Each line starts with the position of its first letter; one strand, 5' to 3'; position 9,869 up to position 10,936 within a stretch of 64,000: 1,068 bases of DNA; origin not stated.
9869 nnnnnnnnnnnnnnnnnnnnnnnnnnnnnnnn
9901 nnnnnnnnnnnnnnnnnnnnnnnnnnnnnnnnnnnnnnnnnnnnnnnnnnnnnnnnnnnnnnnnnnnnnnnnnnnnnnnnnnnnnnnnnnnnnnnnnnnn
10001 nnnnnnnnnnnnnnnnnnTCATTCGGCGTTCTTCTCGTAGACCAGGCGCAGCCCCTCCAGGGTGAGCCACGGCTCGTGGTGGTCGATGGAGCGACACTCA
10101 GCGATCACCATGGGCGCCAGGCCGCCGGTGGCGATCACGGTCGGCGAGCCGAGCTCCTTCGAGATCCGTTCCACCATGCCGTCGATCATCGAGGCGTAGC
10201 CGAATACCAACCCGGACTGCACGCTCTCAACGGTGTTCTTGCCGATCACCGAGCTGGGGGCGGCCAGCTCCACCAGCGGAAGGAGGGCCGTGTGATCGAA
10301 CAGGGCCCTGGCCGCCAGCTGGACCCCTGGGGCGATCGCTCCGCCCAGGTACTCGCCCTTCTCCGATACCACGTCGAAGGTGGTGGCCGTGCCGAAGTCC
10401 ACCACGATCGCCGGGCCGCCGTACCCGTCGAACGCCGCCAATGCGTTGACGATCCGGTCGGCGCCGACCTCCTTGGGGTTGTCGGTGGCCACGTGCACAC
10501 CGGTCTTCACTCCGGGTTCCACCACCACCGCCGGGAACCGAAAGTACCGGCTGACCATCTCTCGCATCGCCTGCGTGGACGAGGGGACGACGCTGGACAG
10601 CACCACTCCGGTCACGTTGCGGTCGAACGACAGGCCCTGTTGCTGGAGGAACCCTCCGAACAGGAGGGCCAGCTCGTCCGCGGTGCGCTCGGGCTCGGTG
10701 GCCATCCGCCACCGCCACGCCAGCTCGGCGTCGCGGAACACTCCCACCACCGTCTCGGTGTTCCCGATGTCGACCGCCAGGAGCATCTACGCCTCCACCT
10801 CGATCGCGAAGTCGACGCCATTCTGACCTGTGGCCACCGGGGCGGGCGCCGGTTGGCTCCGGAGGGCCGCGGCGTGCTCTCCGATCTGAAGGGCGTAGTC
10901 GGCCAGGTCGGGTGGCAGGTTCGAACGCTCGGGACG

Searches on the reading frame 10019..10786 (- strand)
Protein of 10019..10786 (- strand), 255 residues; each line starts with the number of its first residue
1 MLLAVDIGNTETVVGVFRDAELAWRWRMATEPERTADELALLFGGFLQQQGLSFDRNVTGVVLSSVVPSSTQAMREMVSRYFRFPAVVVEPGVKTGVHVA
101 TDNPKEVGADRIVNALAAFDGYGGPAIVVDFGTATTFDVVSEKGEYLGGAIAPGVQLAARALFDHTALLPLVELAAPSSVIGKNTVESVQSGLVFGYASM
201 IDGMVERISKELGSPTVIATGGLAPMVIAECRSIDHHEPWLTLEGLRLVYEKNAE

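Call 5: search_protein_families(library=pfam, proteins=[window:10019-10786:-], max_evalue=1)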
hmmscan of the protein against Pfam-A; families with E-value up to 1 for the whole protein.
window:10019-10786:- (255 aa): 2 families
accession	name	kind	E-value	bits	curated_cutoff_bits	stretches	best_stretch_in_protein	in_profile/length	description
PF03309.20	Pan_kinase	-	8e-75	251.6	24.7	1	2-207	1-205/205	Type III pantothenate kinase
PF14450.12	FtsA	-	0.14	12.9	31.8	0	4-22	2-20/127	Cell division protein FtsA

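Call 6: search_protein_families(library=ncbifam, proteins=[window:10019-10786:-], max_evalue=1)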
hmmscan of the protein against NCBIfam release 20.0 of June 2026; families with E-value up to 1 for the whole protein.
window:10019-10786:- (255 aa): 31 families (the best 25 are shown)
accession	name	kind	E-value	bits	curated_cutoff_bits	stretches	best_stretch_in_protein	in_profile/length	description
NF009845.0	PRK13318.1-3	equivalog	5.6e-104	346.9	358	1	1-254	1-255/258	type III pantothenate kinase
NF009847.0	PRK13318.1-5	equivalog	1.8e-95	319.1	381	1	1-254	1-255/256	type III pantothenate kinase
NF009855.0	PRK13321.1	equivalog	7.4e-92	307.2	233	1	1-254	1-255/256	type III pantothenate kinase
NF009843.0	PRK13318.1-1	equivalog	2.3e-89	299.1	426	1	1-254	1-254/259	type III pantothenate kinase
NF009844.0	PRK13318.1-2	equivalog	4.1e-85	285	331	1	1-254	1-255/259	type III pantothenate kinase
NF009848.0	PRK13318.1-6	equivalog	4.4e-82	275.3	248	1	1-253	1-254/256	type III pantothenate kinase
TIGR00671.1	baf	subfamily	7.9e-75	251.7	58.2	1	2-250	1-242/243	type III pantothenate kinase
NF009846.0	PRK13318.1-4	equivalog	4.7e-60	203.1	432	1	1-254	1-254/255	type III pantothenate kinase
NF009849.0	PRK13320.1-1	equivalog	9.6e-47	159.5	354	1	2-254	10-264/267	type III pantothenate kinase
NF009852.0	PRK13320.1-4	equivalog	1.4e-43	149.2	439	1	3-253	16-268/270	pantothenate kinase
NF009853.0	PRK13320.1-5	equivalog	8.5e-38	130.2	287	1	1-253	1-240/243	type III pantothenate kinase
NF009861.0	PRK13324.1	equivalog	3.9e-33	115.1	495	1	1-253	1-253/258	type III pantothenate kinase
NF009871.0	PRK13331.1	equivalog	9.7e-30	103.6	251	1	3-231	10-221/253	pantothenate kinase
NF009860.0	PRK13322.1-5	equivalog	1.1e-29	103.9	288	1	1-251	1-245/248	pantothenate kinase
NF009850.0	PRK13320.1-2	equivalog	7.5e-29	101.1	321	1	1-232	1-216/241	type III pantothenate kinase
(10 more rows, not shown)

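Call 48: find_homologous_proteins(query=window:10022-10786:-, max_evalue=1e-60)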
Query window:10022-10786:- (255 aa): 7302 proteins with E <= 1e-60 among 8000 candidates; the best 120 are listed.
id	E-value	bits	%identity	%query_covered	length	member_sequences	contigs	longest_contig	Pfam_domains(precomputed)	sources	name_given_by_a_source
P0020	4.5e-162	555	100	100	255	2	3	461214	PF03309.21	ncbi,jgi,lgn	ncbi:MAG: type III pantothenate kinase [Actinomycetota bacterium]|jgi:type III pantothenate kinase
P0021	2.2e-157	540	97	100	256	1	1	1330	PF03309.21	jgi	jgi:type III pantothenate kinase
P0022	3.4e-156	536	96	100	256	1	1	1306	PF03309.21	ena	-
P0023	1.9e-141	488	85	100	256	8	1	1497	PF03309.21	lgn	-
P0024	1.1e-140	485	85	100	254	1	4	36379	PF03309.21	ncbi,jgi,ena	jgi:type III pantothenate kinase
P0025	1.5e-140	485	85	100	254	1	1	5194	PF03309.21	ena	-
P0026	2.3e-140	484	85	99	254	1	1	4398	PF03309.21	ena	-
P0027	3.4e-140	483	85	100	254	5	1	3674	PF03309.21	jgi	jgi:type III pantothenate kinase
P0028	7.1e-140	482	84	100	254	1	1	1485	PF03309.21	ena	-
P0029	7.3e-140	482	85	100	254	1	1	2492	PF03309.21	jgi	jgi:type III pantothenate kinase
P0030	8.0e-140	482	84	100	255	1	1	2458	PF03309.21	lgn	-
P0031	9.5e-140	482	85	99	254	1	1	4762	PF03309.21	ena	-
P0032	1.4e-139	481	84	100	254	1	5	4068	PF03309.21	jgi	jgi:type III pantothenate kinase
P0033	1.8e-139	481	84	100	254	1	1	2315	PF03309.21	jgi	jgi:type III pantothenate kinase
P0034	2.6e-139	481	85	100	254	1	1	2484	PF03309.21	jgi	jgi:type III pantothenate kinase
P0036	3.5e-139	480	84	100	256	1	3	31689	PF03309.21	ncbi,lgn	ncbi:MAG: type III pantothenate kinase [Actinomycetota bacterium]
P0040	9.5e-139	479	82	100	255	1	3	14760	PF03309.21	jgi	jgi:type III pantothenate kinase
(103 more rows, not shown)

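Call 49: find_encoding_contigs(protein=P0024, flank=5000, max_places=3)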
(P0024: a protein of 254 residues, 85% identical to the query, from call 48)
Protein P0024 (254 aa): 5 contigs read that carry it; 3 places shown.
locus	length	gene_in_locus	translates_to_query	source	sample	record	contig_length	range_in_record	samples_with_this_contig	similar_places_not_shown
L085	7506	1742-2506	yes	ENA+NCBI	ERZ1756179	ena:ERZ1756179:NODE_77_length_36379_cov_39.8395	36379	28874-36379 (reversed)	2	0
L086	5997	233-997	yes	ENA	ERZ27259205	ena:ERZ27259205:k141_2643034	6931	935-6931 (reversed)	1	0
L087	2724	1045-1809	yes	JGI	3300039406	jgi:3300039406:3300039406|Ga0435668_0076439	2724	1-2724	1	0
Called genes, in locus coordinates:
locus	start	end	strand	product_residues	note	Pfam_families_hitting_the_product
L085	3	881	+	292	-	?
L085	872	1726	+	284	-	PF02569:Pantoate_ligase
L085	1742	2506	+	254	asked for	PF03309:Pan_kinase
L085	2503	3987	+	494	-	PF01336:tRNA_anti-codon, PF00152:tRNA-synt_2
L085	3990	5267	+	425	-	PF13458:Peripla_BP_6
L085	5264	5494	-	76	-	-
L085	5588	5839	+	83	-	-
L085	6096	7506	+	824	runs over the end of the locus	PF02861:Clp_N, PF00004:AAA, PF05621:TniB (weak), PF23569:NBD_SMAX1, PF17871:AAA_lid_9, PF07724:AAA_2, PF07728:AAA_5, PF10431:ClpB_D2-small, +6 more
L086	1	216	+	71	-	?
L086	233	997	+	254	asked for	PF03309:Pan_kinase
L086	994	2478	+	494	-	PF01336:tRNA_anti-codon, PF00152:tRNA-synt_2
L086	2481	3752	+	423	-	PF13458:Peripla_BP_6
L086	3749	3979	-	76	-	-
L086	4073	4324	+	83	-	-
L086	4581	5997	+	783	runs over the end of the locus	?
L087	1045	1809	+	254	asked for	PF03309:Pan_kinase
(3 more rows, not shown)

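Call 50: find_encoding_contigs(protein=P0036, flank=5000, max_places=3)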
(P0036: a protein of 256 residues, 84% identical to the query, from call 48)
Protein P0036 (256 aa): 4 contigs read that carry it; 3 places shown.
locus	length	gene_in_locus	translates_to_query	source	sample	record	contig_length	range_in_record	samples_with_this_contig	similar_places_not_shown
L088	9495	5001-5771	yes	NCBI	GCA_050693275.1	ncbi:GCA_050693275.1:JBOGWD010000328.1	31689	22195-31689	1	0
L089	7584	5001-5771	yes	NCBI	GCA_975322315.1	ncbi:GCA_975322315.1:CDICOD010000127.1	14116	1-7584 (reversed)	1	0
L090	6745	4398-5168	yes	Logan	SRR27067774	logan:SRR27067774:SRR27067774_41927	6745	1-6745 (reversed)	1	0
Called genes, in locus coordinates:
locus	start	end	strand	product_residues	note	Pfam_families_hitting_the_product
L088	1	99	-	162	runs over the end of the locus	PF04542:Sigma70_r2, PF07638:Sigma70_ECF (weak), PF08281:Sigma70_r4_2, PF04545:Sigma70_r4, PF22233:PhyR_sigma-like (weak)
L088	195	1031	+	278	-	PF00809:Pterin_bind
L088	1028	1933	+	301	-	PF00561:Abhydrolase_1, PF12697:Abhydrolase_6, PF08386:Abhydrolase_4 (faint)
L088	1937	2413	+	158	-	PF01243:PNPOx_N, PF12900:Pyridox_ox_2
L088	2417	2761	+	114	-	PF02152:FolB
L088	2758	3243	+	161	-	PF01288:HPPK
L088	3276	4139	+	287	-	PF01210:NAD_Gly3P_dh_N (faint), PF03807:F420_oxidored, PF10727:Rossmann-like, PF10728:DUF2520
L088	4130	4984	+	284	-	PF02569:Pantoate_ligase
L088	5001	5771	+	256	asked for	PF03309:Pan_kinase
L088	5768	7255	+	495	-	PF01336:tRNA_anti-codon, PF00152:tRNA-synt_2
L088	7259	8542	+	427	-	PF13458:Peripla_BP_6 (weak)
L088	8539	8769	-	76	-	-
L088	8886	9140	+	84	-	-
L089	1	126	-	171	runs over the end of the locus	PF04542:Sigma70_r2, PF07638:Sigma70_ECF (weak), PF08281:Sigma70_r4_2, PF04545:Sigma70_r4, PF22233:PhyR_sigma-like (weak)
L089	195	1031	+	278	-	PF00809:Pterin_bind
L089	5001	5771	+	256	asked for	PF03309:Pan_kinase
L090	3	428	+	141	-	?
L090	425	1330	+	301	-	PF00561:Abhydrolase_1, PF12697:Abhydrolase_6, PF08386:Abhydrolase_4 (faint)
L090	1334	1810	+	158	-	PF01243:PNPOx_N, PF12900:Pyridox_ox_2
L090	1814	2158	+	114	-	PF02152:FolB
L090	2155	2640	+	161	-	PF01288:HPPK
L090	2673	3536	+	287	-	PF01210:NAD_Gly3P_dh_N (faint), PF03807:F420_oxidored, PF10727:Rossmann-like, PF10728:DUF2520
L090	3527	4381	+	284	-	PF02569:Pantoate_ligase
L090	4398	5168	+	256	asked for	PF03309:Pan_kinase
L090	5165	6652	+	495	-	PF01336:tRNA_anti-codon, PF00152:tRNA-synt_2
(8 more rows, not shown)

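Call 51: find_encoding_contigs(protein=P0021, flank=5000, max_places=3)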
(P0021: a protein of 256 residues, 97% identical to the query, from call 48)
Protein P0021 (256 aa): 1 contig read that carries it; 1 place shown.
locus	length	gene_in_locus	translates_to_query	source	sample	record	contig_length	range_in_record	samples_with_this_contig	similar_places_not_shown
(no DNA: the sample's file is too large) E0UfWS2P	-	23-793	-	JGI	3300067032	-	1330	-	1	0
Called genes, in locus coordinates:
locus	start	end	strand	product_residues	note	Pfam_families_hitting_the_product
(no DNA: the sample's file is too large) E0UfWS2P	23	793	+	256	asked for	PF03309:Pan_kinase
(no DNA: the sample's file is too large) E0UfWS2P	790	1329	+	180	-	?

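Call 53: find_encoding_contigs(protein=P0040, flank=3000, max_places=3)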
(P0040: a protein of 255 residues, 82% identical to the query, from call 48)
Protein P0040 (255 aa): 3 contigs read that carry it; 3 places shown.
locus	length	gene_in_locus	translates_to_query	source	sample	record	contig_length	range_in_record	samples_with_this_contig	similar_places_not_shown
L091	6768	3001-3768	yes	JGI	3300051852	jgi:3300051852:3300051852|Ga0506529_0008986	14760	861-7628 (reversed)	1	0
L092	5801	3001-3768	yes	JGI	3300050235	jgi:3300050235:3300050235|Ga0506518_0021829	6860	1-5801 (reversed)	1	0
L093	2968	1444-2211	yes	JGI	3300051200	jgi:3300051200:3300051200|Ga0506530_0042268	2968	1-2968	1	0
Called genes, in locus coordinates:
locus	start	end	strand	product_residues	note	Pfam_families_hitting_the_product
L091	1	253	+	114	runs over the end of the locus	PF02152:FolB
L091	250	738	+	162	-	PF01288:HPPK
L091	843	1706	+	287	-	PF03807:F420_oxidored, PF10727:Rossmann-like, PF10728:DUF2520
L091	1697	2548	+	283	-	PF02569:Pantoate_ligase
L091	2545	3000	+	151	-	PF02749:QRPTase_N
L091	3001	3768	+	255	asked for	PF03309:Pan_kinase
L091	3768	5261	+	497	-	PF01336:tRNA_anti-codon, PF00152:tRNA-synt_2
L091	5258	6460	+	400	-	PF13458:Peripla_BP_6 (weak)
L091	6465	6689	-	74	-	-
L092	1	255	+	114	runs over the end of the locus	PF02152:FolB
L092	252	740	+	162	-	PF01288:HPPK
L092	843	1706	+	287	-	PF03807:F420_oxidored, PF10727:Rossmann-like, PF10728:DUF2520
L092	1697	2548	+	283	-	PF02569:Pantoate_ligase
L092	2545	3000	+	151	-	PF02749:QRPTase_N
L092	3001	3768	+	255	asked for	PF03309:Pan_kinase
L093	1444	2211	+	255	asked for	PF03309:Pan_kinase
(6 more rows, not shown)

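Call 54: find_encoding_contigs(protein=P0022, flank=3000, max_places=3)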
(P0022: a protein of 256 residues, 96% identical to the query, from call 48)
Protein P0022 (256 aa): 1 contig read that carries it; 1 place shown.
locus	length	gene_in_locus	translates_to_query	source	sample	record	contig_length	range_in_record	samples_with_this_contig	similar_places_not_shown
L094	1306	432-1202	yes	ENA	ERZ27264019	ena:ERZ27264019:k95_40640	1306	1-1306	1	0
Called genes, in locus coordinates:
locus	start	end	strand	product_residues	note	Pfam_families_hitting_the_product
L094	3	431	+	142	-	?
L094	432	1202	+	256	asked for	PF03309:Pan_kinase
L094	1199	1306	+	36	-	?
